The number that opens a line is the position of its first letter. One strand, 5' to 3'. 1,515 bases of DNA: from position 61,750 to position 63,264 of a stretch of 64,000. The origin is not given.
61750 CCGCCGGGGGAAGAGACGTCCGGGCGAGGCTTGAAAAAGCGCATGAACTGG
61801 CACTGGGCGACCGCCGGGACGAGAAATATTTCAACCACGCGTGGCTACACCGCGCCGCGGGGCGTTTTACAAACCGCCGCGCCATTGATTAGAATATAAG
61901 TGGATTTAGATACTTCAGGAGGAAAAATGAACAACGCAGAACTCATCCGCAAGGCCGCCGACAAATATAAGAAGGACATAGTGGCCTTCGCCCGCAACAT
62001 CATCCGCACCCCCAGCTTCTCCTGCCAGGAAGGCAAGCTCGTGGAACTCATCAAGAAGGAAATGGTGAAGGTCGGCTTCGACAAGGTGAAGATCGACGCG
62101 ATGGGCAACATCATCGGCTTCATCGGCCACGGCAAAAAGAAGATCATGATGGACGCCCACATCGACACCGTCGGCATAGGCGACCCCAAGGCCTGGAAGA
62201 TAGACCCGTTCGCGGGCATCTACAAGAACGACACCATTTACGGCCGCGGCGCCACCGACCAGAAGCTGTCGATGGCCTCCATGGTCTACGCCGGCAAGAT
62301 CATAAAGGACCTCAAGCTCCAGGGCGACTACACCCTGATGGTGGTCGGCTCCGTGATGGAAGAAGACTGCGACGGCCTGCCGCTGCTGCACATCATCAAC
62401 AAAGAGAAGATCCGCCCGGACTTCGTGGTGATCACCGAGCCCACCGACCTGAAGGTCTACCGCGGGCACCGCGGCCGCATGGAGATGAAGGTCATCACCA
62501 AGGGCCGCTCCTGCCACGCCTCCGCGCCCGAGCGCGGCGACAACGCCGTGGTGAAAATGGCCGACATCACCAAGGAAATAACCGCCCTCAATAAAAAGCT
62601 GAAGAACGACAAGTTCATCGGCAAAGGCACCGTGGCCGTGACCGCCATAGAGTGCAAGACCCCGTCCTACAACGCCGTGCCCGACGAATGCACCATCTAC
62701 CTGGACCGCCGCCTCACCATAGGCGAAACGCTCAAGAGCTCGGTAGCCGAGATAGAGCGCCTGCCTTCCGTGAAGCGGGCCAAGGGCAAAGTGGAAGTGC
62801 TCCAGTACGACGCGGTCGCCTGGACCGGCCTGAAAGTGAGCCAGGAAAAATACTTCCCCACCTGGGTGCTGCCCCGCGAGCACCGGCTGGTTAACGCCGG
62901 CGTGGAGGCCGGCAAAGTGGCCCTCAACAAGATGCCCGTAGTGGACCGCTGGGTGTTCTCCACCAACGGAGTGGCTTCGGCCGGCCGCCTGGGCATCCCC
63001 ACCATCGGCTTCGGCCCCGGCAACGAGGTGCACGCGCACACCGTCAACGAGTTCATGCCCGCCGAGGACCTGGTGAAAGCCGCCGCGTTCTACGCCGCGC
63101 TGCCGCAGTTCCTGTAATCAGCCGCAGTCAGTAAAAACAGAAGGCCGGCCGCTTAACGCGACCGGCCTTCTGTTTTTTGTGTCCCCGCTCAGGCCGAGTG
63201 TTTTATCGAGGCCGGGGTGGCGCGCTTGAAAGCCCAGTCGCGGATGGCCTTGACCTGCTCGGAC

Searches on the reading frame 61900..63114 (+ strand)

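Call 11: search_protein_families(library=ncbifam, proteins=[window:61900-63114:+], max_evalue=0.001)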
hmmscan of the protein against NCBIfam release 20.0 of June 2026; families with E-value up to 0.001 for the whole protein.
window:61900-63114:+ (405 aa): 57 families (the best 25 are shown)
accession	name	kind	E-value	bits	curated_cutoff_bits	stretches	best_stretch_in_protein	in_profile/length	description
TIGR03526.1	selenium_YgeY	hypoth_equivalog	1e-172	574.5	321.5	1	15-403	3-391/395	YgeY family selenium metabolism-linked hydrolase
NF009555.0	PRK13004.1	equivalog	2.7e-170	566.5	321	1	13-403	3-393/399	YgeY family selenium metabolism-linked hydrolase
TIGR01910.1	DapE-ArgE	subfamily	9.8e-57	192.8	217.6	1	29-395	2-371/373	ArgE/DapE family deacylase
NF006399.0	PRK08651.1-2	equivalog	6.4e-42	144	381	1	28-397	7-396/405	succinyl-diaminopimelate desuccinylase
NF009557.0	PRK13009.1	equivalog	4.2e-39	134.8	284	1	25-400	3-369/377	succinyl-diaminopimelate desuccinylase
NF006400.0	PRK08651.1-3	equivalog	2.4e-38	132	374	1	70-403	74-404/410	succinyl-diaminopimelate desuccinylase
TIGR01892.1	AcOrn-deacetyl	equivalog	2.2e-37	129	297.7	1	44-400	17-363/365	acetylornithine deacetylase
NF006365.0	PRK08588.1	subfamily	3.2e-37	128.7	289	1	48-400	34-375/383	succinyl-diaminopimelate desuccinylase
NF005710.0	PRK07522.1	subfamily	1e-35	123.7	412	1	46-402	30-385/391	acetylornithine deacetylase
TIGR01900.1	dapE-gram_pos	equivalog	2.8e-33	115.3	304.2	1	25-398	3-346/351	succinyl-diaminopimelate desuccinylase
TIGR01246.1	dapE_proteo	equivalog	1.3e-31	109.9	361.8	1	28-400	2-365/370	succinyl-diaminopimelate desuccinylase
NF005373.0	PRK06915.1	equivalog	2.1e-31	109.3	428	1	71-399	83-411/422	peptidase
NF010589.0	PRK13983.1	equivalog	2.8e-31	108.9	333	1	18-401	7-405/409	M20 family metallo-hydrolase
NF003474.0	PRK05111.1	equivalog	6.5e-30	104.3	460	1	28-393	9-368/383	acetylornithine deacetylase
NF009558.0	PRK13013.1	equivalog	7.1e-30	104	428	1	13-399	5-417/429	acetylornithine deacetylase/succinyl-diaminopimelate desuccinylase family protein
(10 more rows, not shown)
